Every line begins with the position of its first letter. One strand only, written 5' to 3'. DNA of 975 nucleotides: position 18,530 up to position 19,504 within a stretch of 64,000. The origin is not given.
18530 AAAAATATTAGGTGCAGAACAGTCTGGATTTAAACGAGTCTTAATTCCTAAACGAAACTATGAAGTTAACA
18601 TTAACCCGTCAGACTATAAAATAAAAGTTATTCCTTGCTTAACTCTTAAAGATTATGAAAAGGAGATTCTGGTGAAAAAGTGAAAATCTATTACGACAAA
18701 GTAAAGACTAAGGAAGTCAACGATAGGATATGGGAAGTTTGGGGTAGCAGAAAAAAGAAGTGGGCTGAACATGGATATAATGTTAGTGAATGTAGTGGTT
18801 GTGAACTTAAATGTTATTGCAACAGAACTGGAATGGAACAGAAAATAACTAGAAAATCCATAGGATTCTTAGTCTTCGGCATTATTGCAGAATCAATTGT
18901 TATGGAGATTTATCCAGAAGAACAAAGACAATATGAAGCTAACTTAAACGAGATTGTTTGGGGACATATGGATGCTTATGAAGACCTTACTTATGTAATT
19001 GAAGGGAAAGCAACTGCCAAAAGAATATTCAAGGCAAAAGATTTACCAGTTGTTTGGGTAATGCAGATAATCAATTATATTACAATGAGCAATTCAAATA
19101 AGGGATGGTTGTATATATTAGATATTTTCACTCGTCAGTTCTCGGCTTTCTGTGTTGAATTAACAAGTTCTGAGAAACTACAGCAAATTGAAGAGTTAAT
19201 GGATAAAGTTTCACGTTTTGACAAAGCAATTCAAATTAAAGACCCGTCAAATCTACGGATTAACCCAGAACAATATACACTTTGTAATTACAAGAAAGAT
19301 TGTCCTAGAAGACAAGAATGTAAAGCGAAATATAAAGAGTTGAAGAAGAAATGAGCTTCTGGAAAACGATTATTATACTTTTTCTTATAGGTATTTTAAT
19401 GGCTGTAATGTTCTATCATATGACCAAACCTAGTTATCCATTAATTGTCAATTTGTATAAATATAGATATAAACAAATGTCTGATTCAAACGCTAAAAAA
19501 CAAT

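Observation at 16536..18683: Complete, apparently active archaeal-type LonB protease encoded by a virus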

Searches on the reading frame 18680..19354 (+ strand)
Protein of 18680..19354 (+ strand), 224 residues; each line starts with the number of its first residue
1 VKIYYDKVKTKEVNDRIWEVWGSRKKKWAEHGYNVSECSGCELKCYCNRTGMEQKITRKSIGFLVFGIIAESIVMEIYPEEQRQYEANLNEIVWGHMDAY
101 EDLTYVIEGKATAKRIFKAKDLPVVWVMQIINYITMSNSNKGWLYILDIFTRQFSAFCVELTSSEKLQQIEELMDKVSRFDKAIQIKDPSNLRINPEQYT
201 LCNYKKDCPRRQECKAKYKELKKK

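Call 8: search_protein_families(library=pfam, proteins=[window:18680-19354:+], max_evalue=0.01)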
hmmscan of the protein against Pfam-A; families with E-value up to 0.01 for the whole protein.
window:18680-19354:+ (224 aa): 0 families

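Call 66: search_solved_structures(query=window:18680-19354:+, max_evalue=10)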
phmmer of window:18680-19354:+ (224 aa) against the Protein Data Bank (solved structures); distinct sequences matched with E-value up to 10: 1.
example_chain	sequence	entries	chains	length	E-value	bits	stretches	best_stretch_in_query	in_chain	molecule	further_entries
7f4s_D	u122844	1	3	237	0.17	14.6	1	124-190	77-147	MTA9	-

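Call 68: search_solved_structures(query=A3, max_evalue=10)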
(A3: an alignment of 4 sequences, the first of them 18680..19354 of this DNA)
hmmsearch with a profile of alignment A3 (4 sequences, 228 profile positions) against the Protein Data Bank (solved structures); distinct sequences matched with E-value up to 10: 0.

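Call 89: predict_structure(protein=window:18680-19354:+)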
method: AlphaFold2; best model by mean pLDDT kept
length: 224 residues; sequences in the alignment: 1
mean_pLDDT: 37.1   pTM: 0.25
mean pLDDT of the five models: 37.1, 33.5, 33.1, 31.3, 29.1
residues with pLDDT >= 90: 0; 70-90: 0; 50-70: 13; < 50: 211
segments of 3 or more residues with pLDDT < 50: 1-14, 30-215, 217-224
pLDDT, mean of each block of 10 residues (from residue 1): 31 47 52 42 34 34 38 35 40 36 25 23 27 34 40 38 45 41 32 35 40 46 35
secondary structure, 60 per line:
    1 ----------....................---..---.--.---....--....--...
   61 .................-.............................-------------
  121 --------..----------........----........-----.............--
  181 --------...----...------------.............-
elements in order: H11-30 E46-49 E52-55 H58-77 H79-107 E141-148 E153-160 H166-178 H211-223
